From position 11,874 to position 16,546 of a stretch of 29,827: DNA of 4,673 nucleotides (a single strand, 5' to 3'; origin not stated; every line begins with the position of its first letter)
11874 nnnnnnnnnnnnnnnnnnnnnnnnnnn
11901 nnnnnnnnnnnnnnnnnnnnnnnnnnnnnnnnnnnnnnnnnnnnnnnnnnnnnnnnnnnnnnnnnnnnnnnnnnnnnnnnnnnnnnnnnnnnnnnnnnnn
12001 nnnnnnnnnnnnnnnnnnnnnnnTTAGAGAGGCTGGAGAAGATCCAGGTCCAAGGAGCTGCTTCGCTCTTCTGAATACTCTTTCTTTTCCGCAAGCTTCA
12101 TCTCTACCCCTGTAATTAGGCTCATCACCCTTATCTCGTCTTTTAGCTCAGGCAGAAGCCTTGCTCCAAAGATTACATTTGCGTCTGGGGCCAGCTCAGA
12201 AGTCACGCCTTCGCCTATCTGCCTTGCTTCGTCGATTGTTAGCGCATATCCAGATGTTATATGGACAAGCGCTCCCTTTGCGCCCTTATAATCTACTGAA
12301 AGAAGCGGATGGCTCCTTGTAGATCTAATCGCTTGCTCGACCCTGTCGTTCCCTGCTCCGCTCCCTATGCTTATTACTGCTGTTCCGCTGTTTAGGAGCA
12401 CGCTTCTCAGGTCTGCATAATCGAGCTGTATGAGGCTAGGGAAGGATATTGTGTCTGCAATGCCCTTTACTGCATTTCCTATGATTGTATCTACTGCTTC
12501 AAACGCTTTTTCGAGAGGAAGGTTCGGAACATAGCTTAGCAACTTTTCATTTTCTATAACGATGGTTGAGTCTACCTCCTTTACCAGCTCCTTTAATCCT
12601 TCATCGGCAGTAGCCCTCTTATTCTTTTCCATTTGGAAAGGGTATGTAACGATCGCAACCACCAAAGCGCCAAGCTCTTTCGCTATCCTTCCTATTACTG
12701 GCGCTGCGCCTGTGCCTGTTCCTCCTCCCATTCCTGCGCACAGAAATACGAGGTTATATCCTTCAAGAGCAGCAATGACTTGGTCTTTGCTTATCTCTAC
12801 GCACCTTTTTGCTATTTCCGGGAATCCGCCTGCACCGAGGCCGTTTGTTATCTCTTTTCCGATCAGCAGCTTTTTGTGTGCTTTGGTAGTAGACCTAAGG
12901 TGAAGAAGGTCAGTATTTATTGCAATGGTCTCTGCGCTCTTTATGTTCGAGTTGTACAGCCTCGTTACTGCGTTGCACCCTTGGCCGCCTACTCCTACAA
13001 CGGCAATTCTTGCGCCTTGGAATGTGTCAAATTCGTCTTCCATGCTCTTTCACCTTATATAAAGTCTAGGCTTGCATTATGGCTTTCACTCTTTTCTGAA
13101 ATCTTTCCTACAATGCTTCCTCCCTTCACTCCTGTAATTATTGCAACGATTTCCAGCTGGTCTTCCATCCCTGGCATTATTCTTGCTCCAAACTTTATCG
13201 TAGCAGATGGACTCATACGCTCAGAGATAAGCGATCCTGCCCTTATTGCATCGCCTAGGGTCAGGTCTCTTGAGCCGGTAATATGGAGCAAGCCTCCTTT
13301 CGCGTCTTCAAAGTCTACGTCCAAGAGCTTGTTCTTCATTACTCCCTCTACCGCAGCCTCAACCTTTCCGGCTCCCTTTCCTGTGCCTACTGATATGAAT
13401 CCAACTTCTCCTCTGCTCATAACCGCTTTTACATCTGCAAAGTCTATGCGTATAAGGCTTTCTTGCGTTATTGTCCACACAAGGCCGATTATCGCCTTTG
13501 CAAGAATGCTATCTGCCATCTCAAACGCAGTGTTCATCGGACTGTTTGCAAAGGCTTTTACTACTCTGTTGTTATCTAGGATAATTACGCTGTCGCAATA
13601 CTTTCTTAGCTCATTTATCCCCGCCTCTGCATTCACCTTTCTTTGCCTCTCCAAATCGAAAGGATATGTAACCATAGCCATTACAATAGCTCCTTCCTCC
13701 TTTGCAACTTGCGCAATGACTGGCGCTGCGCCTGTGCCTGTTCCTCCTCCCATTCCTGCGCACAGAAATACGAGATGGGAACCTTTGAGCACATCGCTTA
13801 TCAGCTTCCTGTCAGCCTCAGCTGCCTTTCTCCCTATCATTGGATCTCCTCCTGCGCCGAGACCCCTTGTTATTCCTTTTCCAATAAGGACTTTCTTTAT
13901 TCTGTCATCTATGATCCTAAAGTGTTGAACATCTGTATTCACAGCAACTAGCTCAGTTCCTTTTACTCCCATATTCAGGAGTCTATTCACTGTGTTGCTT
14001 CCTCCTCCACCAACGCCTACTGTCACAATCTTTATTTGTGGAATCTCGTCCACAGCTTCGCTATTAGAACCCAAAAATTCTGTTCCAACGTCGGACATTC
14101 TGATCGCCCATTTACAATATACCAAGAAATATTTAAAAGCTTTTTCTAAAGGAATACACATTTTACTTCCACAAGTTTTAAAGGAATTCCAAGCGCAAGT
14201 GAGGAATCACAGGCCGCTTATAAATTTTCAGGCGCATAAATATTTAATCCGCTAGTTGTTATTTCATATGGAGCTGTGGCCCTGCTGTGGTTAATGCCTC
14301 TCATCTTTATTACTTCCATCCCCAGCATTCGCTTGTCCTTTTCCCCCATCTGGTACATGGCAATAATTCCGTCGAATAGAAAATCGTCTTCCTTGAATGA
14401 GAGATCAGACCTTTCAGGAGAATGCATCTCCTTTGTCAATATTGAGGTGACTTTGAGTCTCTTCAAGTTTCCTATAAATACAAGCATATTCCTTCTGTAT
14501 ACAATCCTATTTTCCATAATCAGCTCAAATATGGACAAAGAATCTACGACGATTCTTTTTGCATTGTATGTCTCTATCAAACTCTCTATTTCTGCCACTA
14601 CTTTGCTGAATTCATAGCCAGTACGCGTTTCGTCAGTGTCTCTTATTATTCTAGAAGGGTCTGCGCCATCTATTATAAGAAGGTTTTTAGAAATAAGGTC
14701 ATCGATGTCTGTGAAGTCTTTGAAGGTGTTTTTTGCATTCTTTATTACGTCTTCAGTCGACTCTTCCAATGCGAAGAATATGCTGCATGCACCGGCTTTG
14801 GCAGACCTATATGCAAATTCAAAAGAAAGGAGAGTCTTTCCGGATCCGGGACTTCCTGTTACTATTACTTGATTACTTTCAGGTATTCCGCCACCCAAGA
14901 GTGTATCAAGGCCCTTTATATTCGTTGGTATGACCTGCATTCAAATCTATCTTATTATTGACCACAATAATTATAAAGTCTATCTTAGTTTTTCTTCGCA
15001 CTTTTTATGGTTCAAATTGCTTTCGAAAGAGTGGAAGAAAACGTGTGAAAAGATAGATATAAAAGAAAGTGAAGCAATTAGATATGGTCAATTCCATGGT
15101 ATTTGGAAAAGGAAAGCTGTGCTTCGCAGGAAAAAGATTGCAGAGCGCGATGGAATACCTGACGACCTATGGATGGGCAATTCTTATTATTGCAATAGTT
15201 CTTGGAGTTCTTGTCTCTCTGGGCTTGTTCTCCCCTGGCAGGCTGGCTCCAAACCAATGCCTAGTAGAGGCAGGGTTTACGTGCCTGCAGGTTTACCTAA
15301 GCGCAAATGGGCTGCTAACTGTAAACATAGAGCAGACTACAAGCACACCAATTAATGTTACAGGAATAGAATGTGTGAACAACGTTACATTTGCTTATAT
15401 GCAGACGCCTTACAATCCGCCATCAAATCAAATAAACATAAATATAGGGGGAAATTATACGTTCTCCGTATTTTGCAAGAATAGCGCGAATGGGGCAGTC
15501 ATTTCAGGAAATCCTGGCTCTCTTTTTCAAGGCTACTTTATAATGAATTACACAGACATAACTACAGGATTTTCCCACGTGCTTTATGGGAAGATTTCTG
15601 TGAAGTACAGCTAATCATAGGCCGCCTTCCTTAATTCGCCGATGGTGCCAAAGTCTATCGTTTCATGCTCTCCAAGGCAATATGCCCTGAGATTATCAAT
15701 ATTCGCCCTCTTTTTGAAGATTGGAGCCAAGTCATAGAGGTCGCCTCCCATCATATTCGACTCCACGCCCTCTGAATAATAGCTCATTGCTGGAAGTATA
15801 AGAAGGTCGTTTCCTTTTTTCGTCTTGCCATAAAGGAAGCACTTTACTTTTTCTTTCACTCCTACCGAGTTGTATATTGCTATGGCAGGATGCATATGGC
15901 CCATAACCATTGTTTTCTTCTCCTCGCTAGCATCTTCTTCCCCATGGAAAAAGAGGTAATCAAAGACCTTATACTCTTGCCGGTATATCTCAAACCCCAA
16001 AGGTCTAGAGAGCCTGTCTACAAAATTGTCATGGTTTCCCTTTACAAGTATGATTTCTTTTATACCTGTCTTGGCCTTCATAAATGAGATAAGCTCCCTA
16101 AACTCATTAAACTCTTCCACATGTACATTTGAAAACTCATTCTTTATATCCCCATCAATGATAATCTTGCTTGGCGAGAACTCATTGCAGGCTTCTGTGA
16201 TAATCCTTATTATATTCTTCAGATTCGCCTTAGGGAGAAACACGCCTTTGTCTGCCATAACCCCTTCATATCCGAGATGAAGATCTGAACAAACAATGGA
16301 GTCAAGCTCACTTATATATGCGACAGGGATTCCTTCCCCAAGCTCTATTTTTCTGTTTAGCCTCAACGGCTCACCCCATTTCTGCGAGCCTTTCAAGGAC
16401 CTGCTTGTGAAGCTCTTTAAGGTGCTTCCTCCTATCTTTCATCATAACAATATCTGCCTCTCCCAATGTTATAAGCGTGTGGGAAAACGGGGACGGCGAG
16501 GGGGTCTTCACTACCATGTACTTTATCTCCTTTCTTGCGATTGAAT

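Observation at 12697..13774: Perfect 56-bp identity between diverged ftsZ paralogs over the GTP-binding signature: gene conversion or recombination cassette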

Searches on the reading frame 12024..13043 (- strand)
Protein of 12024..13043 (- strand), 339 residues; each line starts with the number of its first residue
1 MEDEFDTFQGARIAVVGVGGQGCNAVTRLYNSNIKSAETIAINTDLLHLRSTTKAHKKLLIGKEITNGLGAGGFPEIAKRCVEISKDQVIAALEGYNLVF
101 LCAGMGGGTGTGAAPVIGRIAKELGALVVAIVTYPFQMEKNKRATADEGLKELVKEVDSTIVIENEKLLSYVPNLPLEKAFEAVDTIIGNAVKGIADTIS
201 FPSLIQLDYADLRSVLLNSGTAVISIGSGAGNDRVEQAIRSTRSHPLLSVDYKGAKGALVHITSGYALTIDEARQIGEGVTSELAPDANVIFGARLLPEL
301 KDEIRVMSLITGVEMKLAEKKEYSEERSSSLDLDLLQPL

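Call 5: search_protein_families(library=pfam, proteins=[window:12024-13043:-])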
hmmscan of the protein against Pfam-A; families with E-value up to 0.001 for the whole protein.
window:12024-13043:- (339 aa): 2 families
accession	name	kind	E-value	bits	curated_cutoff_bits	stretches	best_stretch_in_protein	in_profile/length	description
PF00091.31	Tubulin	-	1.6e-42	146.4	33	1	12-171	1-188/190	Tubulin/FtsZ family, GTPase domain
PF12327.13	FtsZ_C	-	4.8e-29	100.9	27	1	220-314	1-95/95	FtsZ family, C-terminal domain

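Call 22: find_homologous_proteins(query=window:12024-13043:-, max_evalue=1e-60)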
Query window:12024-13043:- (339 aa): 6082 proteins with E <= 1e-60 among 8000 candidates; the best 120 are listed.
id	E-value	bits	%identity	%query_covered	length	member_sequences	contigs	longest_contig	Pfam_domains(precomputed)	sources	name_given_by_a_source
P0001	2.0e-212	722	100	100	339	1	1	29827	PF00091.32,PF12327.14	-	-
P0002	3.1e-140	485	68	96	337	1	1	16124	PF00091.32,PF12327.14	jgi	jgi:cell division protein FtsZ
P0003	4.9e-140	485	68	96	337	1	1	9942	PF00091.32,PF12327.14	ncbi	ncbi:MAG: cell division protein FtsZ [Candidatus Micrarchaeia archaeon]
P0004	7.7e-140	484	67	96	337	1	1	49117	PF00091.32,PF12327.14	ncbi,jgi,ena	-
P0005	8.6e-140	484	68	96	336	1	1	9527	PF00091.32,PF12327.14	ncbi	ncbi:MAG: cell division protein FtsZ [Candidatus Micrarchaeia archaeon]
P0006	1.9e-139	483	67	96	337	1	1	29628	PF00091.32,PF12327.14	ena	-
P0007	1.2e-137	477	65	96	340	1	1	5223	PF00091.32,PF12327.14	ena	-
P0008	1.2e-137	477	65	96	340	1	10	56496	PF00091.32,PF12327.14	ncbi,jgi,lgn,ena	jgi:cell division protein FtsZ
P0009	1.3e-137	477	66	97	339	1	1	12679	PF00091.32,PF12327.14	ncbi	ncbi:MAG: cell division protein FtsZ [Candidatus Micrarchaeaceae archaeon]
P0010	1.4e-137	477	65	100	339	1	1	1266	PF00091.32,PF12327.14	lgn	-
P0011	2.1e-137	476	65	96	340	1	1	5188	PF00091.32,PF12327.14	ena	-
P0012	2.4e-137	476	66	96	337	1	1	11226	PF00091.32,PF12327.14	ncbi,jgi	-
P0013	3.7e-137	475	65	99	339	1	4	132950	PF00091.32,PF12327.14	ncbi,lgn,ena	-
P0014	8.3e-137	474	64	99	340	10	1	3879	PF00091.32,PF12327.14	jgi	jgi:cell division protein FtsZ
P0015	9.5e-137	474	65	100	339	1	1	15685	PF00091.32,PF12327.14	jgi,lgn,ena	-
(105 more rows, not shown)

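Call 23: find_related_loci(query=window:12024-13043:-, collection=genome_contigs, flank=3000)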
Query window:12024-13043:- (339 aa) in genome_contigs; peptide patterns used: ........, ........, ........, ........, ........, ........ (x = any residue, [..] = any of these).
156 stretches matched a pattern; 14 encode a relative of the query (tblastn E <= 1e-3); 14 distinct loci.
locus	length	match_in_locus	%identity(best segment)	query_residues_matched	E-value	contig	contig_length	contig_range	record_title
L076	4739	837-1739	59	12-313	2e-103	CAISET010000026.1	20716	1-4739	uncultured Candidatus Micrarchaeota archaeon isolate AlinenSediments_bin-3476 genome assembly, contig: bin-3476:26/37, w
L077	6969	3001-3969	55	12-335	7e-102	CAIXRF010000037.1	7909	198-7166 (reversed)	uncultured Candidatus Micrarchaeota archaeon isolate AlinenSediments_bin-2344 genome assembly, contig: bin-2344:037/138,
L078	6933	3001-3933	54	6-314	4e-96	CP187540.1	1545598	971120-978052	Methanocaldococcus sp. 28A chromosome, complete genome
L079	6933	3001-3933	54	6-314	8e-96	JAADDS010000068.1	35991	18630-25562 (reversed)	MAG: Methanococci archaeon isolate L_MetaBat.10 contig-127_712, whole genome shotgun sequence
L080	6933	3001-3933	53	6-314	7e-95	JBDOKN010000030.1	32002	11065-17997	MAG: Methanocaldococcus sp. isolate FK190211_WC_175_metabat2_scaf2bin.012 NODE_105_length_32002_cov_17.861929, whole gen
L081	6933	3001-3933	53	6-314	9e-94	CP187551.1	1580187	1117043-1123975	Methanocaldococcus sp. 16A chromosome, complete genome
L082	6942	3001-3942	50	1-314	8e-92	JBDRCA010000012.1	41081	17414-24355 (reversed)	MAG: Candidatus Altiarchaeota archaeon isolate MEGAHIT-group-1.157 k141_7980660, whole genome shotgun sequence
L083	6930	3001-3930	52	5-314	6e-89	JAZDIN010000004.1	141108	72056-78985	MAG: Candidatus Altiarchaeota archaeon isolate MEGAHIT-group-0.401 k141_14964619, whole genome shotgun sequence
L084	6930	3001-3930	52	5-314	1e-88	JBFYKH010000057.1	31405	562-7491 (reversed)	MAG: Candidatus Altiarchaeota archaeon isolate PPR_0001 k121_2910897, whole genome shotgun sequence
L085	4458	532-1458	50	4-313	4e-85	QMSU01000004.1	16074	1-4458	MAG: Thermoplasmata archaeon isolate B78_G9 B78_Guay9_scaffold_02902, whole genome shotgun sequence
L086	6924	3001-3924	48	6-314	4e-84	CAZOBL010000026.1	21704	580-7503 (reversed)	MAG TPA_asm: uncultured Thermoplasmatales archaeon isolate SRP332253_co2_223 genome assembly, contig: NODE_2226_length_2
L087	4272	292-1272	45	5-330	2e-83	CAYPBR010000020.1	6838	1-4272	MAG TPA_asm: Candidatus Woesearchaeota archaeon isolate binchicken_co136_16 genome assembly, contig: NODE_4585_length_68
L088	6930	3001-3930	51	3-314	1e-92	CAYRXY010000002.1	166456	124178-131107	MAG TPA_asm: uncultured archaeon isolate SRP141559_co1_164 genome assembly, contig: NODE_7_length_166456_cov_66.941389, 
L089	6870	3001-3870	52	24-314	3e-86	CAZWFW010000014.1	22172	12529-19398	MAG TPA_asm: Candidatus Undinarchaeota archaeon isolate SRP141552_co1_230 genome assembly, contig: NODE_904_length_22172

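Call 37: search_protein_families(library=ncbifam, proteins=[window:12024-13043:-])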
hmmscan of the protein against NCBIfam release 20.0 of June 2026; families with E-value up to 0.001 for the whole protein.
window:12024-13043:- (339 aa): 1 family
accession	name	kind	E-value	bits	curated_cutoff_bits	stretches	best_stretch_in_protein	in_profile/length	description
TIGR00065.1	ftsZ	equivalog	4.4e-114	381.5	295.2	1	3-325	10-336/353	cell division protein FtsZ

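Call 46: search_solved_structures(query=window:12024-13043:-, max_evalue=1e-40, show_alignments=1)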
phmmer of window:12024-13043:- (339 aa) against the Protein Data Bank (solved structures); distinct sequences matched with E-value up to 1e-40: 49.
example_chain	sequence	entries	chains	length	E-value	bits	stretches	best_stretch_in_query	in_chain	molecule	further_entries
1w5e_A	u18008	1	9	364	5.3e-81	275.9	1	10-317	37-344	FTSZ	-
1w58_1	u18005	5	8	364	6.1e-81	275.7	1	10-317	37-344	CELL DIVISION PROTEIN FTSZ HOMOLOG 1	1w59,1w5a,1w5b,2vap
1fsz_A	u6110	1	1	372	6.6e-81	275.6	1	10-317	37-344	FTSZ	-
3wgj_A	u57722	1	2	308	3.4e-73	250.2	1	11-313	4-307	Cell division protein FtsZ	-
2vam_A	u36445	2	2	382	2e-72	247.7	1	11-313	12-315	CELL DIVISION PROTEIN FTSZ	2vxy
4m8i_A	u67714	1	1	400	2.8e-72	247.2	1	11-319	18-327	Cell division protein FtsZ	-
2rhh_A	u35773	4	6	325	4.9e-72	246.4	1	11-313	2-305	Cell Division Protein ftsZ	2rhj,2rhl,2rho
3vo8_A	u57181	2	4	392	9.4e-72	245.5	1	11-316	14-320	Cell division protein FtsZ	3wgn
4dxd_A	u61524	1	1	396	1e-71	245.4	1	11-316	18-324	Cell division protein FtsZ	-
9isk_A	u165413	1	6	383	2.1e-71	244.3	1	9-316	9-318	Cell division protein FtsZ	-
8h1o_A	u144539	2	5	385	2.1e-71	244.3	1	9-316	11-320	Cell division protein FtsZ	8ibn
6ll6_A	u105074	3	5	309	3e-71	243.8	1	11-313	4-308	Cell division protein FtsZ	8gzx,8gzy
4u39_A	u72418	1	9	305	3.2e-71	243.7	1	11-312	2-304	Cell division protein FtsZ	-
7ojz_A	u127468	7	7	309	5.2e-71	243.1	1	11-313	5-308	Cell division protein FtsZ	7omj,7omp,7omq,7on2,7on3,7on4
7ojc_A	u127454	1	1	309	5.4e-71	243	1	11-313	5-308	Cell division protein FtsZ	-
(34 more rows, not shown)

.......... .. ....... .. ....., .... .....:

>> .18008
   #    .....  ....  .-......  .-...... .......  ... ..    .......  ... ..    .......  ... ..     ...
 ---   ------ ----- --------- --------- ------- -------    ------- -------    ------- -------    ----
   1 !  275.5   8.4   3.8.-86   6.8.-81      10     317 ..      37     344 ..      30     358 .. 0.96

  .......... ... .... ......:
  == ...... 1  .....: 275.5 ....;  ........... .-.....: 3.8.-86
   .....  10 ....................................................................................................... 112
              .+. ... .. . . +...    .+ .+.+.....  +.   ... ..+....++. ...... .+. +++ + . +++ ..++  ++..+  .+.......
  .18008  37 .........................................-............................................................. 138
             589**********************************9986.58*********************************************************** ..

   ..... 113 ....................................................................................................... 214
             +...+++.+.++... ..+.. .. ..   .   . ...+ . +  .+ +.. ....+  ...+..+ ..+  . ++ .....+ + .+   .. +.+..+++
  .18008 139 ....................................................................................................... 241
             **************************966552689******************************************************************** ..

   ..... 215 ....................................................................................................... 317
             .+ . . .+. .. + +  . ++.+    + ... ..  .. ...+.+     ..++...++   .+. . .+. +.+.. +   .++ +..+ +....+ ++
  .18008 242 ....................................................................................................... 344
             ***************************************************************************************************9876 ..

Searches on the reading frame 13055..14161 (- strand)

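Call 5: search_protein_families(library=pfam, proteins=[window:13055-14161:-])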
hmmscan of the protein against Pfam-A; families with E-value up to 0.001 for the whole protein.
window:13055-14161:- (368 aa): 2 families
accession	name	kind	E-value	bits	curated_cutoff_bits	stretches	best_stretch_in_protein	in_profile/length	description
PF00091.31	Tubulin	-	5.5e-42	144.6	33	1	44-202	1-187/190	Tubulin/FtsZ family, GTPase domain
PF12327.13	FtsZ_C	-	5.2e-22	78.4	27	1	255-346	4-95/95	FtsZ family, C-terminal domain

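Call 37: search_protein_families(library=ncbifam, proteins=[window:13055-14098:-])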
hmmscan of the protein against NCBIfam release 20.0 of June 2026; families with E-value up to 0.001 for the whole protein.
window:13055-14098:- (347 aa): 1 family
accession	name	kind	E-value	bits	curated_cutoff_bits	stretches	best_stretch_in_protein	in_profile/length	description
TIGR00065.1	ftsZ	equivalog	1.6e-102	343.4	295.2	1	14-338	10-338/353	cell division protein FtsZ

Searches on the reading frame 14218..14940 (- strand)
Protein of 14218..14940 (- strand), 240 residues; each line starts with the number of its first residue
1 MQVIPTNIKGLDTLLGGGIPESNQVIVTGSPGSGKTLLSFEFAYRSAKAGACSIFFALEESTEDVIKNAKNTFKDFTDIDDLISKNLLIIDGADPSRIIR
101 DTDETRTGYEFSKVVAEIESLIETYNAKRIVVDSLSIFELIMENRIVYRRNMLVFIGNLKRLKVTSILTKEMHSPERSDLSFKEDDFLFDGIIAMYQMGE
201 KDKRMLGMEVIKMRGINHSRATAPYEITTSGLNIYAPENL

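Call 5: search_protein_families(library=pfam, proteins=[window:14218-14940:-])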
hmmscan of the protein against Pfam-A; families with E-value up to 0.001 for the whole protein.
window:14218-14940:- (240 aa): 7 families
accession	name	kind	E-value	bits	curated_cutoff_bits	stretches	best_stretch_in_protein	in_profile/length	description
PF06745.19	ATPase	-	2.6e-50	171.4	26.6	1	4-238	1-230/231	KaiC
PF20720.3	nSTAND3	-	2.1e-06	28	27.2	1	21-101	16-94/155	Novel STAND NTPase 3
PF03796.21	DnaB_C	-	3.4e-06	27.1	27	1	4-67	2-65/255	DnaB-like helicase C terminal domain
PF13481.12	AAA_25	-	2.8e-05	24.2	27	1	11-136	22-153/195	AAA domain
PF01695.23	IstB_IS21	-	5.5e-05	23.2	24.1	1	20-92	90-161/238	IstB-like ATP binding protein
PF04851.21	ResIII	-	0.00036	20.9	22.5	1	22-83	23-83/164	Type III restriction enzyme, res subunit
PF13479.12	AAA_24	-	0.00082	19.7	27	0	23-145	3-83/195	AAA domain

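Call 37: search_protein_families(library=ncbifam, proteins=[window:14218-14940:-])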
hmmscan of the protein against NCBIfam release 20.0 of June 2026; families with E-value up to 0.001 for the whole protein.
window:14218-14940:- (240 aa): 21 families
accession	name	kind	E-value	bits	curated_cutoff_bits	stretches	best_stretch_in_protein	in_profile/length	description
NF006799.0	PRK09302.1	equivalog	7.2e-41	140.3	408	1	4-234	13-238/515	circadian clock protein KaiC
TIGR03880.1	KaiC_arch_3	hypoth_equivalog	6.2e-40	137.1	249.45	1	8-236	2-219/224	KaiC domain-containing protein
TIGR02655.1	circ_KaiC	equivalog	4.9e-33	114.5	546.25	1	4-235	3-229/484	circadian clock protein KaiC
TIGR03877.1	thermo_KaiC_1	hypoth_equivalog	3.2e-26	92.3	307.25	1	2-237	2-235/238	KaiC domain-containing protein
TIGR03881.1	KaiC_arch_4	hypoth_equivalog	3.4e-26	92.3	247.8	1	4-227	3-220/231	KaiC domain-containing protein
NF004723.0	PRK06067.1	subfamily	4.4e-11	42.8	194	1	2-220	14-219/243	flagellar accessory protein FlaH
TIGR03878.1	thermo_KaiC_2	hypoth_equivalog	8.6e-11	41.6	232.2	1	17-171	31-174/259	KaiC domain-containing protein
NF052589.1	ArlH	equivalog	1.1e-10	41.6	215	1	11-163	9-149/229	archaellum protein ArlH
NF004629.0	PRK05973.1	equivalog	7.3e-09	35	156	1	23-83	65-125/237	DNA helicase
NF006320.0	PRK08533.1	equivalog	6.3e-07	29.2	215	0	10-68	12-70/230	flagellar accessory protein FlaH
TIGR00665.1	DnaB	equivalog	1.8e-06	27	385.25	1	4-67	178-241/435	replicative DNA helicase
TIGR00416.1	sms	equivalog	3e-06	26.3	403.05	1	6-105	78-169/454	DNA repair protein RadA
TIGR03600.1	phage_DnaB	exception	5.5e-06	25.6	498.65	1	4-67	177-240/421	phage replicative helicase, DnaB family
NF038214.1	IS21_help_AAA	equivalog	8.1e-06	25.7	200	1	20-93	88-160/232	IS21-like element helper ATPase IstB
NF006861.0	PRK09361.1-1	equivalog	1.5e-05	24.7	278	1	3-103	4-108/235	DNA repair and recombination protein RadB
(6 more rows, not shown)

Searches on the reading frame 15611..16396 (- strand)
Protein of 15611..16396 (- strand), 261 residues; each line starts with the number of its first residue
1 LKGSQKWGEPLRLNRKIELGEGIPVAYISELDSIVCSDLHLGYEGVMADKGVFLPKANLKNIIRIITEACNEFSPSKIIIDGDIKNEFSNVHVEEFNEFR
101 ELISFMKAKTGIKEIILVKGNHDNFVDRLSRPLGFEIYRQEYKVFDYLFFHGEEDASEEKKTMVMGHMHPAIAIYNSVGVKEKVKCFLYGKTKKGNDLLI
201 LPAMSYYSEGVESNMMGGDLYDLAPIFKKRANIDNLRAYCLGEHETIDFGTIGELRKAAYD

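Call 37: search_protein_families(library=ncbifam, proteins=[window:15611-16396:-])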
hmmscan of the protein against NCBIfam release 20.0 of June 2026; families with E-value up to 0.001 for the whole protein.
window:15611-16396:- (261 aa): 2 families
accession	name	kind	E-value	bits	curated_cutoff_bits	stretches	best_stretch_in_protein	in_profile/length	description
TIGR00024.1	SbcD_rel_arch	hypoth_equivalog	3.8e-37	128.2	115.2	1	32-257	16-223/224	putative phosphoesterase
TIGR04123.1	P_estr_lig_assc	hypoth_equivalog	1.3e-27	96.5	150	1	25-212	15-188/207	ligase-associated DNA damage response endonuclease PdeM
